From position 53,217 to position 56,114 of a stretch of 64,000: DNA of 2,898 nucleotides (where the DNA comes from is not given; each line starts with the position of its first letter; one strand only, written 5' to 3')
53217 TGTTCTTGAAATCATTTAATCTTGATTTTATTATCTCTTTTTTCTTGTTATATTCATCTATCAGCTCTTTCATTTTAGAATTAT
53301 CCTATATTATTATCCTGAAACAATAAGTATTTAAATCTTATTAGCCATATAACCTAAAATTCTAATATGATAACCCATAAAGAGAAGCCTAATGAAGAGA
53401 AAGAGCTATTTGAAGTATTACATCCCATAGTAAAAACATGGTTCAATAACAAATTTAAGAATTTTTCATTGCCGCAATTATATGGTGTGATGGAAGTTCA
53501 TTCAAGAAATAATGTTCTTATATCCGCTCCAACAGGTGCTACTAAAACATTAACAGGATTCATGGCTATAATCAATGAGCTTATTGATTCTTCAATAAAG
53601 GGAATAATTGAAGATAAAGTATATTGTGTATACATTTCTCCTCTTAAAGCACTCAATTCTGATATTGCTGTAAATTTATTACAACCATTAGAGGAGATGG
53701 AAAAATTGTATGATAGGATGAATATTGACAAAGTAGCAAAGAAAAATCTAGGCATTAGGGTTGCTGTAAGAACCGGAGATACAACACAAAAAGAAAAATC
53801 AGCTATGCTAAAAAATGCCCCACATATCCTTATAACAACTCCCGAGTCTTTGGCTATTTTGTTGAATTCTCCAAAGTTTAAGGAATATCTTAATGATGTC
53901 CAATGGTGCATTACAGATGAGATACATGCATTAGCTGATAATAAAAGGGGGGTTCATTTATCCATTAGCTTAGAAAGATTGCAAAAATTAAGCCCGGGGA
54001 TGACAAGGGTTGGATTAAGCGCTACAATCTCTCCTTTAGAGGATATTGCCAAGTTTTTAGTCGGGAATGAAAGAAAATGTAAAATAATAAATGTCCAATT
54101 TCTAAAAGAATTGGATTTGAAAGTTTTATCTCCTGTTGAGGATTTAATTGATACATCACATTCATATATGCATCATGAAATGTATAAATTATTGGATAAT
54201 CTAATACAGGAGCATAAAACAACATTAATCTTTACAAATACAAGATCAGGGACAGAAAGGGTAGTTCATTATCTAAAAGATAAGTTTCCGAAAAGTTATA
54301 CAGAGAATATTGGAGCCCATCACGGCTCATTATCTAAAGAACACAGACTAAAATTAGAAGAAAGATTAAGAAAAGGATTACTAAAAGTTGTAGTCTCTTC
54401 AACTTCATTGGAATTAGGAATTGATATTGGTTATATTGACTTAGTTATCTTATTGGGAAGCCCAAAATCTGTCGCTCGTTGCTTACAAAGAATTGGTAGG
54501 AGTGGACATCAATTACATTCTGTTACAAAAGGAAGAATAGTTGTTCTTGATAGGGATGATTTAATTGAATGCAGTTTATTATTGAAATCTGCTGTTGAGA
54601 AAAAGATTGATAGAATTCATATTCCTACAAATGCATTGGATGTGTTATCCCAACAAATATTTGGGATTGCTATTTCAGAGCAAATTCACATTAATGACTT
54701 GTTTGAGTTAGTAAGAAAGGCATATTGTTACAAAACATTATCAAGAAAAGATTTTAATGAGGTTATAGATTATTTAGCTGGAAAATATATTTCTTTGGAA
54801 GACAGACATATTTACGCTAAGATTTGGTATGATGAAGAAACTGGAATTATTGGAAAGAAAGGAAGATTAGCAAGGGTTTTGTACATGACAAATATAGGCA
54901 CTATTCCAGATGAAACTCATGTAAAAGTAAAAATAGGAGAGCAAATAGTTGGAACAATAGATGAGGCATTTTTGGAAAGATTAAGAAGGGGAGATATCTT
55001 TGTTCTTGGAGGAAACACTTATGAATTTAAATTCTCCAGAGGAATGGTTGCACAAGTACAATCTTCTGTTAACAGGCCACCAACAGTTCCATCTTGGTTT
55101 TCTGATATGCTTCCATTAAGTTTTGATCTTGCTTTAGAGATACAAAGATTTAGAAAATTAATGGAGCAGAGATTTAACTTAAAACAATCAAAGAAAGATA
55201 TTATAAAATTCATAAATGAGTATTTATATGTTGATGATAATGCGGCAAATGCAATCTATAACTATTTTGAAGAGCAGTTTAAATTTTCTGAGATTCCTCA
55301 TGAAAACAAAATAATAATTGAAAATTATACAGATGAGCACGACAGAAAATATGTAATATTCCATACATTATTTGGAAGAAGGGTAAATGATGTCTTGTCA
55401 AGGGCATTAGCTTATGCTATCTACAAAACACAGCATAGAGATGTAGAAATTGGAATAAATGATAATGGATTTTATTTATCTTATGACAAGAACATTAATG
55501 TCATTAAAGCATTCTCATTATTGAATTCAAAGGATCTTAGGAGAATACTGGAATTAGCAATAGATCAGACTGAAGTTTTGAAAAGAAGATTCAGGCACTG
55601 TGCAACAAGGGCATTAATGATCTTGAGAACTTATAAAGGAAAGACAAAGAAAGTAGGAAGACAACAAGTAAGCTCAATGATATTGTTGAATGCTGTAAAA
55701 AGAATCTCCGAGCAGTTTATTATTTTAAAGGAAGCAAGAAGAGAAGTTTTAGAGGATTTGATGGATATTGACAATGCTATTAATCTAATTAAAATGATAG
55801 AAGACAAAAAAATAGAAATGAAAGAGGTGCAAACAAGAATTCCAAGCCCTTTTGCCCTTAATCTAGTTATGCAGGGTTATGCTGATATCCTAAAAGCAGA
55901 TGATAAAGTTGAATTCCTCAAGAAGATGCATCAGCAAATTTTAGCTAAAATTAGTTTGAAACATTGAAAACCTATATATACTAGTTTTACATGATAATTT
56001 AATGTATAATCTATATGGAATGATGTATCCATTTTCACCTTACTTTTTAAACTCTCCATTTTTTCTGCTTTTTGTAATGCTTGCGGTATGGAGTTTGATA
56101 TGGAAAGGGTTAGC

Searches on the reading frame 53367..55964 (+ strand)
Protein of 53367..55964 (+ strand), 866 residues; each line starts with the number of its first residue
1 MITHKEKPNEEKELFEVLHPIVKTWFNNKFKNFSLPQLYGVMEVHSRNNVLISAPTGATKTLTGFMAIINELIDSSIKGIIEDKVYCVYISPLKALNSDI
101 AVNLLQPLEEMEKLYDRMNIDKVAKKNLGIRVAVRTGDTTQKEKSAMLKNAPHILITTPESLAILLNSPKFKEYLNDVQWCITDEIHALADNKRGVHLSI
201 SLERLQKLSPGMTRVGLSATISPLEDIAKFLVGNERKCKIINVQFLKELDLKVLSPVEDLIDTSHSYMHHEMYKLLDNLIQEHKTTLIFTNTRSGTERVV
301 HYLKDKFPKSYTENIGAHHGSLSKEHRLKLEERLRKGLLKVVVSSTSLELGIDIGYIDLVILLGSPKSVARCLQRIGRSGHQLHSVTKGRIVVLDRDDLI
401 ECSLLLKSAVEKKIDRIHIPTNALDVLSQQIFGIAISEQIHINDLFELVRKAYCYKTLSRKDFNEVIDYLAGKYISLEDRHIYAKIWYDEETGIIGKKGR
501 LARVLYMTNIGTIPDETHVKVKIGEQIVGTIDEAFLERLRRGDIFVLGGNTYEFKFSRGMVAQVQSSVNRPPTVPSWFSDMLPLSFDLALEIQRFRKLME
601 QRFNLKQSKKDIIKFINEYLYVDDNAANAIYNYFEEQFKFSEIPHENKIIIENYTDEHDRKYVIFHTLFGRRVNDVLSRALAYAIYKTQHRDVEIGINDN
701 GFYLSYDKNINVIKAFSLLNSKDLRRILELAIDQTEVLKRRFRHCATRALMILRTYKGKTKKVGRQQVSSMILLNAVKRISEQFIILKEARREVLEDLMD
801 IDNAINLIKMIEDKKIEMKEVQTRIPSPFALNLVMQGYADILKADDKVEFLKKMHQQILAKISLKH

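Call 15: search_protein_families(library=pfam, proteins=[window:53367-55964:+], max_evalue=0.00001)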
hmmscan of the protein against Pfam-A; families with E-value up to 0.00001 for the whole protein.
window:53367-55964:+ (866 aa): 5 families
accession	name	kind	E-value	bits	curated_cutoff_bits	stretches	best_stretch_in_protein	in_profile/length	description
PF08494.16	DEAD_assoc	-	1.2e-58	198.6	23.5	1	643-830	1-191/191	DEAD/H associated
PF19306.5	WH_Lhr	-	3.9e-34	117.9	27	1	410-572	4-166/168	Large helicase-related protein, winged helix domain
PF00270.35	DEAD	-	2.1e-24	86.6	26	1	41-225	8-165/167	DEAD/DEAH box helicase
PF00271.37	Helicase_C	-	1.2e-21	77.5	23.5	1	274-380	4-107/110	Helicase conserved C-terminal domain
PF04851.21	ResIII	-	3.6e-06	27.4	22.5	1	34-221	20-162/164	Type III restriction enzyme, res subunit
